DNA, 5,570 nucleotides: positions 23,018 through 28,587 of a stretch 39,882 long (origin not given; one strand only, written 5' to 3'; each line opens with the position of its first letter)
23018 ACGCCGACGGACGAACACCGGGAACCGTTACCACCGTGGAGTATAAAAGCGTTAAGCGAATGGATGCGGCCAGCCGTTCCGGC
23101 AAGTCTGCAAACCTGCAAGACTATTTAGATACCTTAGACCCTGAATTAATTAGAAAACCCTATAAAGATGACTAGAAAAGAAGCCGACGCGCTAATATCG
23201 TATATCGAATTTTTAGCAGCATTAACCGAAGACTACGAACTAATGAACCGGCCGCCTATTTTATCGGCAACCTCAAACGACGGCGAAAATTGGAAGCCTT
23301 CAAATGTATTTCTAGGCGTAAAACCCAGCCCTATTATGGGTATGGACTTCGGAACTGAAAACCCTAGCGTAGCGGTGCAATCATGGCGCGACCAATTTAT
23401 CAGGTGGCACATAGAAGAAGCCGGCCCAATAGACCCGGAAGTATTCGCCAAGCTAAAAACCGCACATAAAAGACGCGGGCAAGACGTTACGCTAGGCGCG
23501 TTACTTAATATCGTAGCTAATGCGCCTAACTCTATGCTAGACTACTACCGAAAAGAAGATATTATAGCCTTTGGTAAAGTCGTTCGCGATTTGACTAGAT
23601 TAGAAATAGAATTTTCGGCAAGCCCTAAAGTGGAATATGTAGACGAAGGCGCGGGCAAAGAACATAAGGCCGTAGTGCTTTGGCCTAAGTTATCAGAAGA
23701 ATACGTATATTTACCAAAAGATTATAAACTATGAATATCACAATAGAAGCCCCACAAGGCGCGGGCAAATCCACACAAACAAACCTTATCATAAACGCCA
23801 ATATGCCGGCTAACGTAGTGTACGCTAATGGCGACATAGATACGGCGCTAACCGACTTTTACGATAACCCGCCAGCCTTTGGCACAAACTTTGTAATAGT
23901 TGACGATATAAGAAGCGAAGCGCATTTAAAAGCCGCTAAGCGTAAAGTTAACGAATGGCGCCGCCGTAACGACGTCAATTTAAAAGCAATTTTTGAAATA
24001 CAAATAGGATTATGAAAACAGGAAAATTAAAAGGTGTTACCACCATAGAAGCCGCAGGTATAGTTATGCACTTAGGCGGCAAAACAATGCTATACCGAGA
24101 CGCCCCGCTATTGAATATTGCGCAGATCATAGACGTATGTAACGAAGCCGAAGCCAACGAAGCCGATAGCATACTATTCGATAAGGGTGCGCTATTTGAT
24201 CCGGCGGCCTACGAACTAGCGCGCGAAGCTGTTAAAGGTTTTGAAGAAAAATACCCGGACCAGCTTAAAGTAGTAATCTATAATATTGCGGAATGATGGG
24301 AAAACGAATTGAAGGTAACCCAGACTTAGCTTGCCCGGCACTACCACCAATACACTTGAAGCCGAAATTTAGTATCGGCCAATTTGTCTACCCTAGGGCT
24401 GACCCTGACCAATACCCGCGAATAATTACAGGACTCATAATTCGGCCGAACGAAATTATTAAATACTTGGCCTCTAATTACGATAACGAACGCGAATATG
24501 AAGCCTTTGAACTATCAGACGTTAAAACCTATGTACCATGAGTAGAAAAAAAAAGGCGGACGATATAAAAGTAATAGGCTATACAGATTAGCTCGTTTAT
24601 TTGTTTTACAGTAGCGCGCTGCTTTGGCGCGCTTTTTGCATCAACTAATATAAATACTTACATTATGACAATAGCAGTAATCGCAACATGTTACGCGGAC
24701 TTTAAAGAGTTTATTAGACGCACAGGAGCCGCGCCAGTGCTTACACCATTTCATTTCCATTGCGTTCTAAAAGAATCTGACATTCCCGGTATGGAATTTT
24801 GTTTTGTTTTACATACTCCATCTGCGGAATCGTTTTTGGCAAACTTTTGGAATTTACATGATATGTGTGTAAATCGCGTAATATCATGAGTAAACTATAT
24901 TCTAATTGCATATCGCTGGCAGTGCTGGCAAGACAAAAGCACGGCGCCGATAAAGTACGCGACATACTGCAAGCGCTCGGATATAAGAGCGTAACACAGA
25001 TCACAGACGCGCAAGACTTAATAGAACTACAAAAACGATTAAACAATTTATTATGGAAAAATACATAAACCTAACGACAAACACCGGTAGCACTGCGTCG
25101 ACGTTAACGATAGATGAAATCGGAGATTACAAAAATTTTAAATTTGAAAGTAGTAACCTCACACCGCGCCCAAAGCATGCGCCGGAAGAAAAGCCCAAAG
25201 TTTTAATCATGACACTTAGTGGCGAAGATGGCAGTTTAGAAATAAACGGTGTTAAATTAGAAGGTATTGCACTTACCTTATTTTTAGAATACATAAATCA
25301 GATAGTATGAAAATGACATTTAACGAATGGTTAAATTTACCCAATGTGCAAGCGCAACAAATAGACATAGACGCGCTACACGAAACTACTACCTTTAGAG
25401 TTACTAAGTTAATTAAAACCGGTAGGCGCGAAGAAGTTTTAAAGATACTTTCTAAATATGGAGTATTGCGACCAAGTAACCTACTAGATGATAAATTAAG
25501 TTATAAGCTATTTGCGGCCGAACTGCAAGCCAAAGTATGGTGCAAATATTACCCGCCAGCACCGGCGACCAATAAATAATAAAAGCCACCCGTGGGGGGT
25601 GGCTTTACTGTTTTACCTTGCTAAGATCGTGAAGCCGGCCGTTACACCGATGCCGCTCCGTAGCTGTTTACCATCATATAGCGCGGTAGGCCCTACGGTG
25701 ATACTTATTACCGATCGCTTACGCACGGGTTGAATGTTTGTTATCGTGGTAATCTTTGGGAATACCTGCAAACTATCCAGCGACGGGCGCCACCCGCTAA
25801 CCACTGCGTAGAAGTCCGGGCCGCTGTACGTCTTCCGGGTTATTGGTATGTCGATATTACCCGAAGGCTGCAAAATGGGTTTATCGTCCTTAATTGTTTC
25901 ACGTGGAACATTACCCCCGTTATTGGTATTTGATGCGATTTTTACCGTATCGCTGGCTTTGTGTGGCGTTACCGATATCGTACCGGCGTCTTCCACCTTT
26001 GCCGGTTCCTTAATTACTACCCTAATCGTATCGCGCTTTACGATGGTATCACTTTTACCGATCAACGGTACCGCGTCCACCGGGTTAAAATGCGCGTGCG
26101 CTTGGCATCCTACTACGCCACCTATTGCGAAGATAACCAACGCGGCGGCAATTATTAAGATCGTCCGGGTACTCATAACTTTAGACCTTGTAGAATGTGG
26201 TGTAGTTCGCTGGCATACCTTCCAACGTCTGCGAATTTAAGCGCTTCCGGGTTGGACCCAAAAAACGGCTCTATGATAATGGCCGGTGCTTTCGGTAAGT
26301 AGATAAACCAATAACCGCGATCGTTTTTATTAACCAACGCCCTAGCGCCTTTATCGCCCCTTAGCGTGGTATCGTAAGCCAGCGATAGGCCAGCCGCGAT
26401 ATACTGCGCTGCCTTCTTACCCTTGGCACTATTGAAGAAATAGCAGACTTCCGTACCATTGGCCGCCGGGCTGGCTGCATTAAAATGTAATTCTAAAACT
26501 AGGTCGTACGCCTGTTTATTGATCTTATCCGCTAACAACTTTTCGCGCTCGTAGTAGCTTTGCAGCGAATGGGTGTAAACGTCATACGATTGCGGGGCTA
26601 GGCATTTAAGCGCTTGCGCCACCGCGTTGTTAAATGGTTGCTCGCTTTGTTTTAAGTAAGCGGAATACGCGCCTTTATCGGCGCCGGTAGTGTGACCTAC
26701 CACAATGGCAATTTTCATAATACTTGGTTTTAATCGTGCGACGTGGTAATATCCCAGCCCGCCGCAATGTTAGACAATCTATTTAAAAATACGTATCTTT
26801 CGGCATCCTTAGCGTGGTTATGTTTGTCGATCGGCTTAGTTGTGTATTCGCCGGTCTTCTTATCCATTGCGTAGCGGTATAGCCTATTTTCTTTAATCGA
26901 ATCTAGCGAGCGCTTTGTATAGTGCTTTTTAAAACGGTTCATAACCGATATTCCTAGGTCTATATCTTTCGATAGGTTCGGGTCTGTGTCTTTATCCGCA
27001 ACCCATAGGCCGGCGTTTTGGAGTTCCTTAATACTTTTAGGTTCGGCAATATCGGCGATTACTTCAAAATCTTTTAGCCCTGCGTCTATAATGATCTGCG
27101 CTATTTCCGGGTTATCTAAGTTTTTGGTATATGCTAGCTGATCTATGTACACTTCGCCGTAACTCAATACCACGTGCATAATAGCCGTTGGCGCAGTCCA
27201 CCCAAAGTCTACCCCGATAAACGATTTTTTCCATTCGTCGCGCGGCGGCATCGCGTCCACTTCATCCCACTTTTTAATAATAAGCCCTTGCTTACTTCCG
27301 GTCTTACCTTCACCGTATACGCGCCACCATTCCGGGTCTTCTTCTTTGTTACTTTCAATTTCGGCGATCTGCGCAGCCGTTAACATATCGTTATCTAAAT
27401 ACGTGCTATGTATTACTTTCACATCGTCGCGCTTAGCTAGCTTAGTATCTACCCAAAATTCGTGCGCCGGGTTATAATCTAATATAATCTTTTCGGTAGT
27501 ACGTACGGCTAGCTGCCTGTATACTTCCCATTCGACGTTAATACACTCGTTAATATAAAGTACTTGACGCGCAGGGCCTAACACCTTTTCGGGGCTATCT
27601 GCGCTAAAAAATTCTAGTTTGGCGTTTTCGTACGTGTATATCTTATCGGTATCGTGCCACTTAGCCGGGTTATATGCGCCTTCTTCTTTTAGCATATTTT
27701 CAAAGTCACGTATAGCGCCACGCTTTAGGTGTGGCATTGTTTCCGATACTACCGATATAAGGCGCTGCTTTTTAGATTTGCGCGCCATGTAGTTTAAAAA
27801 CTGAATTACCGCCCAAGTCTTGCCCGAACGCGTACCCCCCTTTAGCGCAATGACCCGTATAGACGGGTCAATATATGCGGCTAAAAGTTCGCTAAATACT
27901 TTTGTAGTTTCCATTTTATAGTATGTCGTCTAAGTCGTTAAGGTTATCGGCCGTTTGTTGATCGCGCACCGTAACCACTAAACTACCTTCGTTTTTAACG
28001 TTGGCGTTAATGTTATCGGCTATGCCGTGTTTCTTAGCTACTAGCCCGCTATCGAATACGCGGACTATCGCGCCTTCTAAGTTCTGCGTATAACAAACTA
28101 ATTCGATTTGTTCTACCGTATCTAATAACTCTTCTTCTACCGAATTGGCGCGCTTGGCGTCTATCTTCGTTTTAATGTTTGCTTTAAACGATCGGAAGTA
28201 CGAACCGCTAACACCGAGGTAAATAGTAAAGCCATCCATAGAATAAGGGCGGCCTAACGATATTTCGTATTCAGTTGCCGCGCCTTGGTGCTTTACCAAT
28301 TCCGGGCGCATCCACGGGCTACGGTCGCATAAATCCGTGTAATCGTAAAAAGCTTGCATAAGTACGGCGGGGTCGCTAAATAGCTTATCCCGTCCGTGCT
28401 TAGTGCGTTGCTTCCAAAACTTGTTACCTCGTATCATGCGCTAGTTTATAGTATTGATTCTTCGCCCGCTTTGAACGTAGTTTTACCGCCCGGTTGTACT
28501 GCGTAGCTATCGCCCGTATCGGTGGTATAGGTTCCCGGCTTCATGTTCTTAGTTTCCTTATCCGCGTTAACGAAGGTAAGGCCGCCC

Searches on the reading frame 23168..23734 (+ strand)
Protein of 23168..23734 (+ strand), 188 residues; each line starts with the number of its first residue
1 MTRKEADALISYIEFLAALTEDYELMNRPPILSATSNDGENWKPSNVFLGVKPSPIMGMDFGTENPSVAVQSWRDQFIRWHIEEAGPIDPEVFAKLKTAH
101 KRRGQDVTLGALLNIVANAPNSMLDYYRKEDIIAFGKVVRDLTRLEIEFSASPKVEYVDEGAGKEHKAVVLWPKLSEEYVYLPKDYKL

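Call 88: search_protein_families(library=pfam, max_evalue=0.1, proteins=[window:23168-23734:+])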
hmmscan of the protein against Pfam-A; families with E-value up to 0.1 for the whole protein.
window:23168-23734:+ (188 aa): 1 family
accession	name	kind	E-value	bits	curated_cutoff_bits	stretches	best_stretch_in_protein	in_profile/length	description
PF14309.11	DUF4378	-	0.04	14.7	25.7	1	73-102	19-47/166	Domain of unknown function (DUF4378)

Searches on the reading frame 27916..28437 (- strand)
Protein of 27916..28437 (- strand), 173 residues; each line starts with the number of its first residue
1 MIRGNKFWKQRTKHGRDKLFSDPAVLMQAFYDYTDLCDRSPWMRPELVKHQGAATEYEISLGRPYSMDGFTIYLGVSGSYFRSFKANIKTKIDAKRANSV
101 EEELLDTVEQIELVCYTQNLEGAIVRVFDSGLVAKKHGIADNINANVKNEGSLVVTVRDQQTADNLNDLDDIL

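Call 10: search_protein_families(library=pfam, proteins=[window:27916-28437:-])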
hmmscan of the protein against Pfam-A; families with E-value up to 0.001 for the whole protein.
window:27916-28437:- (173 aa): 1 family
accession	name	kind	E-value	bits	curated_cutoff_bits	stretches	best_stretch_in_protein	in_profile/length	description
PF16677.11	GP3_package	-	4.2e-15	56.2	29.4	1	15-142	1-102/105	DNA-packaging protein gp3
